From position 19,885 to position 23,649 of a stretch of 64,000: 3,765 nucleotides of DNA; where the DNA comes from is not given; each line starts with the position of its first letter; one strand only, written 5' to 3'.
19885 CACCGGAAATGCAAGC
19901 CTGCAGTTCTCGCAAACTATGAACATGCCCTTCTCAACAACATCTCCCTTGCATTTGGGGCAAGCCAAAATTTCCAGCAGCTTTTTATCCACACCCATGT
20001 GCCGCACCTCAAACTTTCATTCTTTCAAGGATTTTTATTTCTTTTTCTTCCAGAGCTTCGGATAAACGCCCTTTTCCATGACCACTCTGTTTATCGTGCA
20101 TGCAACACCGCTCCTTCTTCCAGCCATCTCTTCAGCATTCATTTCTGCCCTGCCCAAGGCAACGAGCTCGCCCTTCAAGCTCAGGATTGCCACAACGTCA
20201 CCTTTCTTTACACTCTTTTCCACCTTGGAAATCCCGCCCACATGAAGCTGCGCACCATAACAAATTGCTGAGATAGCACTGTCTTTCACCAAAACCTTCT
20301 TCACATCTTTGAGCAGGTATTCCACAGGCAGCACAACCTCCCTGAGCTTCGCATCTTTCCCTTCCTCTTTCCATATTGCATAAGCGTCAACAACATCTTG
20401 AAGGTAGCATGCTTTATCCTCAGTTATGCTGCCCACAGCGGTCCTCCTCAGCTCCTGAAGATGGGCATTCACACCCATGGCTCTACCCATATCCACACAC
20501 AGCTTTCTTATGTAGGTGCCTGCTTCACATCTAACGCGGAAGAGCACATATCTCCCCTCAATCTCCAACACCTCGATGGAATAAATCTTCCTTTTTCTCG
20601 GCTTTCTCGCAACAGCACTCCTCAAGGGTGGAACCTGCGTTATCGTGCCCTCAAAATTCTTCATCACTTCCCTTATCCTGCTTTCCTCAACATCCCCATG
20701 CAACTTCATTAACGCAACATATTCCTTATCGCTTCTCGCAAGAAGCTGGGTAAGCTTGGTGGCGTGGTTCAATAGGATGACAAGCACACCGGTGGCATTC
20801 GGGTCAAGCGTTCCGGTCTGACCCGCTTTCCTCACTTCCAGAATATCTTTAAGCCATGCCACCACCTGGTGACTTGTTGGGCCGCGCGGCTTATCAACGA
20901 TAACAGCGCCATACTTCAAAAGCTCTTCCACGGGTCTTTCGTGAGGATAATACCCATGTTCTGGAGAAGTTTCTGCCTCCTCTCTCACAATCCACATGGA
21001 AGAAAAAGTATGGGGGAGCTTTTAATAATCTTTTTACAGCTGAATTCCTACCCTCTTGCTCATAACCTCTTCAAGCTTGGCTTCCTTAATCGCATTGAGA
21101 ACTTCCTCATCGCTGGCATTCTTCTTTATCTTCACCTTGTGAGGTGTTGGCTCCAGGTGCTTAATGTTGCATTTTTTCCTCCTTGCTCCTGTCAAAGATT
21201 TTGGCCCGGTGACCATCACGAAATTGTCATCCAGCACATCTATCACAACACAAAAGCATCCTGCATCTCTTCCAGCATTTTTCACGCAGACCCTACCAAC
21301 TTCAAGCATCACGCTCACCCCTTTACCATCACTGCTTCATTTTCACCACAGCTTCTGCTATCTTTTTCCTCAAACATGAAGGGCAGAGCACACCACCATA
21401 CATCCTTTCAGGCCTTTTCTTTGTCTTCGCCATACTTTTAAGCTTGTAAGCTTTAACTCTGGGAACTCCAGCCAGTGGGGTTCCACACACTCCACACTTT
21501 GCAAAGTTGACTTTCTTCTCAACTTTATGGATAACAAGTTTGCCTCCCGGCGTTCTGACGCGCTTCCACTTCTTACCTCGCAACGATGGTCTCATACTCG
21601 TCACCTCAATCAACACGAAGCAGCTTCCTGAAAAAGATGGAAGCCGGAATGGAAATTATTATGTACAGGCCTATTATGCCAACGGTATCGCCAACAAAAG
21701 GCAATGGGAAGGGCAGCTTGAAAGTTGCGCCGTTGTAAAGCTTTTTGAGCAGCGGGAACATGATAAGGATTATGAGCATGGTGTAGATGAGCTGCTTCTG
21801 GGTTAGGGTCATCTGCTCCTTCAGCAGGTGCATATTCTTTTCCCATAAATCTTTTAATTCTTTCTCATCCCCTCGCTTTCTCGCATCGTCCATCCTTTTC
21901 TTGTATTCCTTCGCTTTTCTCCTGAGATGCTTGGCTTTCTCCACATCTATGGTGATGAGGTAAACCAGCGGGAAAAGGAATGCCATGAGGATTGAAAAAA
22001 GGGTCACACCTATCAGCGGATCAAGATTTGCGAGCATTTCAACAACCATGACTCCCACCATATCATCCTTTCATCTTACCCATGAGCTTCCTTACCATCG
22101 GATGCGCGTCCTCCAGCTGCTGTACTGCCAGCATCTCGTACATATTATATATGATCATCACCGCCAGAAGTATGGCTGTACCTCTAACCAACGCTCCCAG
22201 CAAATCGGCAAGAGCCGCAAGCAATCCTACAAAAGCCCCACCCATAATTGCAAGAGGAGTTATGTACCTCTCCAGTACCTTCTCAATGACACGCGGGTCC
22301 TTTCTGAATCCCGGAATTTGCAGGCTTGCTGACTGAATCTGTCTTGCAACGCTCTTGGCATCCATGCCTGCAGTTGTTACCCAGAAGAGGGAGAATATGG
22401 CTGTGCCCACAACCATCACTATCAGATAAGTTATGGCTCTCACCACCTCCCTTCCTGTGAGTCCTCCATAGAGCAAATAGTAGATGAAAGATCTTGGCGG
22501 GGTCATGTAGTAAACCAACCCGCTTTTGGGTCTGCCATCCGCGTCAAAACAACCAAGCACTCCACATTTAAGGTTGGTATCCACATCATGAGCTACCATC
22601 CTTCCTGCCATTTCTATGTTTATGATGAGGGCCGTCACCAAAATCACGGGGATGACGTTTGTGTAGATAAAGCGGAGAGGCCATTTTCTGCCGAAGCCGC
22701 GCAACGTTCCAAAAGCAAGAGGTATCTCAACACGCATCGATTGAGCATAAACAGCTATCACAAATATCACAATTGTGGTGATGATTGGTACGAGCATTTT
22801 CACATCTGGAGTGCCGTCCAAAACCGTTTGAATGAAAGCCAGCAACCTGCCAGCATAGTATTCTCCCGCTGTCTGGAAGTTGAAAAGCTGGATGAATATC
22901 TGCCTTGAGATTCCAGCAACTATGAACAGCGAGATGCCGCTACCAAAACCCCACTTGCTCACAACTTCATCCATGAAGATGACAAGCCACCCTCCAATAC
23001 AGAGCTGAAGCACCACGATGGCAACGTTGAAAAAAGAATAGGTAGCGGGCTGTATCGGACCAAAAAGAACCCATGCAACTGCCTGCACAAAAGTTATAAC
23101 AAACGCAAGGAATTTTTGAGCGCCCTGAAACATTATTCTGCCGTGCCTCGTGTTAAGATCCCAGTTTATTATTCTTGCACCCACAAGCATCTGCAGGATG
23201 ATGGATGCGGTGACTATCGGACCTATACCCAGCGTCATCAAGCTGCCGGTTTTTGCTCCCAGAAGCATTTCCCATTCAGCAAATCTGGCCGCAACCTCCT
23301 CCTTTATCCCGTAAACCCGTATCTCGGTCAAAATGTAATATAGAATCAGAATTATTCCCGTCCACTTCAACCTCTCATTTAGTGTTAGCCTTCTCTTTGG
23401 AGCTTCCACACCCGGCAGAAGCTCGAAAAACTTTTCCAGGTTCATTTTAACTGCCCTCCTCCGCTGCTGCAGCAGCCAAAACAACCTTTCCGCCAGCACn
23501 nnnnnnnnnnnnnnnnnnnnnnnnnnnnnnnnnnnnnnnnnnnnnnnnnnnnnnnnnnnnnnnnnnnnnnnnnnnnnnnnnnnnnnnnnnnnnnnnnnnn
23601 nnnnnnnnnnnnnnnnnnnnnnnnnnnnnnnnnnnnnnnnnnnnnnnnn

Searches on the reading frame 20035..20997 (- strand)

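Call 48: search_protein_families(library=pfam, proteins=[window:20035-20997:-])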
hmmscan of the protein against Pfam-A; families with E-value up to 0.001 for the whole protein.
window:20035-20997:- (320 aa): 6 families
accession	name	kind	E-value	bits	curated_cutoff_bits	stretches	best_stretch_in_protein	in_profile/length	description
PF01509.24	TruB_N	-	1.7e-29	103.5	27.3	1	50-163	1-149/149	TruB family pseudouridylate synthase (N terminal domain)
PF16198.10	TruB_C_2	-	1.1e-22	80.3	29.3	1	164-229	1-65/66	tRNA pseudouridylate synthase B C-terminal domain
PF01472.26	PUA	-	2.9e-19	69.2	24.8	1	233-305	1-73/74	PUA domain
PF08068.17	DKCLD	-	2.4e-17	63.2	27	1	3-46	15-58/58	DKCLD (NUC011) domain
PF21238.2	Pus10_C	-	1.4e-09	38.3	27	1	78-173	111-209/232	Pus10, C-terminal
PF03657.19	UPF0113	-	0.00033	21.3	23.8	1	234-286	1-53/73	UPF0113 PUA domain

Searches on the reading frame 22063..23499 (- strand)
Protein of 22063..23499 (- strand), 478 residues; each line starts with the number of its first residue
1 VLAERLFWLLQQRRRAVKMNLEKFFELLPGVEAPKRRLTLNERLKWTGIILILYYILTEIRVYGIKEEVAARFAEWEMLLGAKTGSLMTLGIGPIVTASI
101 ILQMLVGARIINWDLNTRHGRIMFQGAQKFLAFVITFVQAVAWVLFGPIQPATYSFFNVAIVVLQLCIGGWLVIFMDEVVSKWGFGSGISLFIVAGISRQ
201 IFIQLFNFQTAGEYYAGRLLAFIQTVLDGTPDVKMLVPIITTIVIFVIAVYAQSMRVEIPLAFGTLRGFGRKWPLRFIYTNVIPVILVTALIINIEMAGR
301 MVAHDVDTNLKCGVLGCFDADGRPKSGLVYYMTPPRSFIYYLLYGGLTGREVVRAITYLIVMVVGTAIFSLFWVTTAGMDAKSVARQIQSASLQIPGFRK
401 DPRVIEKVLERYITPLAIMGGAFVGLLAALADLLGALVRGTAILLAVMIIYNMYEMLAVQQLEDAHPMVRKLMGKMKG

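Call 48: search_protein_families(library=pfam, proteins=[window:22063-23499:-])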
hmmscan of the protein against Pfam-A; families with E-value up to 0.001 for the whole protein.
window:22063-23499:- (478 aa): 1 family
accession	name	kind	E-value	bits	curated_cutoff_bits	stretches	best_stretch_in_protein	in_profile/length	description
PF00344.25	SecY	-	1e-64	219.3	32.2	1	86-454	1-306/306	SecY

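Call 54: find_homologous_proteins(query=window:22063-23499:-, max_evalue=1e-40)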
Query window:22063-23499:- (478 aa): 7797 proteins with E <= 1e-40 among 8000 candidates; the best 120 are listed.
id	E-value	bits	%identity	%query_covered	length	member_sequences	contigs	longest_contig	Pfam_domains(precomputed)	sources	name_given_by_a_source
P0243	1.9e-296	1001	100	96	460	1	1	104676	PF00344.26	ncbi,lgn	-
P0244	8.0e-237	805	78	96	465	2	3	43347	PF00344.26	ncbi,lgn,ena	-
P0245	4.8e-208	710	69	96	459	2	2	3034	PF10559.15,PF00344.26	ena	-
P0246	1.0e-207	709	68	96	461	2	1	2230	PF00344.26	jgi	-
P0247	4.2e-200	684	67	96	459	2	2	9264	PF00344.26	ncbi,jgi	-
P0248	1.8e-160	553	56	96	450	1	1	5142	PF10559.15,PF00344.26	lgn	-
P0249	1.2e-159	550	55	96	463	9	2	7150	PF00344.26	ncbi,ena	-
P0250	7.9e-157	541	54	95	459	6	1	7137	PF10559.15,PF00344.26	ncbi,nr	ncbi:MAG: preprotein translocase subunit SecY [Candidatus Aenigmarchaeota archaeon]|nr:preprotein tr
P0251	4.5e-156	538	54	96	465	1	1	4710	PF00344.26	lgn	-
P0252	2.1e-155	536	54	96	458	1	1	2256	PF10559.15,PF00344.26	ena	-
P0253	1.3e-153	530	55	96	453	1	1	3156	PF00344.26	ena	-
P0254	1.8e-153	530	51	96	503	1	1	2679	PF00344.26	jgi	-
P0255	3.1e-153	529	55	96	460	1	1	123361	PF00344.26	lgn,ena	-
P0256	4.1e-153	529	50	96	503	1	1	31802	PF00344.26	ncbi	ncbi:MAG: preprotein translocase subunit SecY [archaeon]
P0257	4.6e-153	529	50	96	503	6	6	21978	PF00344.26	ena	-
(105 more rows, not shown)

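Call 58: find_encoding_contigs(protein=P0244, flank=10000, max_places=1)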
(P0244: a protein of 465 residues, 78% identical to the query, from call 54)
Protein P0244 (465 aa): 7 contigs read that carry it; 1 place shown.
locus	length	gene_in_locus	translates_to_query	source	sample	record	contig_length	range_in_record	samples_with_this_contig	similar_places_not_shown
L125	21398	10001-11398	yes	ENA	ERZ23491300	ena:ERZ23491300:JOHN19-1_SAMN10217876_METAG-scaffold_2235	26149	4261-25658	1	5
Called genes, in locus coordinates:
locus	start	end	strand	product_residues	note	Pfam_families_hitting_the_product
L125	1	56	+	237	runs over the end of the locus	PF00181:Ribosomal_L2_N (weak), PF03947:Ribosomal_L2_C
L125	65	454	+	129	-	PF00203:Ribosomal_S19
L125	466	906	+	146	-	PF00237:Ribosomal_L22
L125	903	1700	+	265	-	PF07650:KH_2, PF00189:Ribosomal_S3_C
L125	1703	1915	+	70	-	PF00831:Ribosomal_L29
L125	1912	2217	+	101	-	PF01253:SUI1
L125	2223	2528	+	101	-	PF01868:RNase_P-MRP_p29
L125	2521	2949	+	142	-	PF16205:Ribosomal_S17_N (weak), PF00366:Ribosomal_S17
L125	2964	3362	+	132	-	PF00238:Ribosomal_L14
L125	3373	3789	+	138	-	PF16906:Ribosomal_L26, PF00467:KOW (weak)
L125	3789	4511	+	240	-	PF00900:Ribosomal_S4e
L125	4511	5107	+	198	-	PF00281:Ribosomal_L5, PF00673:Ribosomal_L5_C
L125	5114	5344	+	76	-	PF00253:Ribosomal_S14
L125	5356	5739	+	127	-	PF00410:Ribosomal_S8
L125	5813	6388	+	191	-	PF00347:Ribosomal_L6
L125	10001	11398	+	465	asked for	PF00344:SecY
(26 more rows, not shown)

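Call 60: find_encoding_contigs(protein=P0243, flank=10000, max_places=2)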
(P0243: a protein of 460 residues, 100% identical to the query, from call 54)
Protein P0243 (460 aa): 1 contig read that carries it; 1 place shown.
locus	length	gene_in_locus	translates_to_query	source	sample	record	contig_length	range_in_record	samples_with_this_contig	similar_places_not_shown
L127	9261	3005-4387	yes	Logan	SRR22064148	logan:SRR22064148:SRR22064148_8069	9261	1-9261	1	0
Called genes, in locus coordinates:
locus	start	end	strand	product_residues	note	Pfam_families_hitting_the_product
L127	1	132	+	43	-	?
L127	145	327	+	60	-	PF13453:Zn_ribbon_TFIIB (weak)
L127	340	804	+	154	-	PF01280:Ribosomal_L19e, PF25476:Ribosomal_L19e_C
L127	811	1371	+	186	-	PF17144:Ribosomal_L5e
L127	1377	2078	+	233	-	PF00333:Ribosomal_S5, PF03719:Ribosomal_S5_C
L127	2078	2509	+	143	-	PF00327:Ribosomal_L30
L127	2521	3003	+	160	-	PF00828:Ribosomal_L27A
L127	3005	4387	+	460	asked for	PF00344:SecY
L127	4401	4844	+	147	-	PF01956:EMC3_TMCO1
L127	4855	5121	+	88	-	PF01199:Ribosomal_L34e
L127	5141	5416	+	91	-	-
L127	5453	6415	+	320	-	PF08068:DKCLD, PF01509:TruB_N, PF21238:Pus10_C, PF16198:TruB_C_2, PF01472:PUA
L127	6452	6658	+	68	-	PF03966:Trm112p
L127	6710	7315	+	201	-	PF01380:SIS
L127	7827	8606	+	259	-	-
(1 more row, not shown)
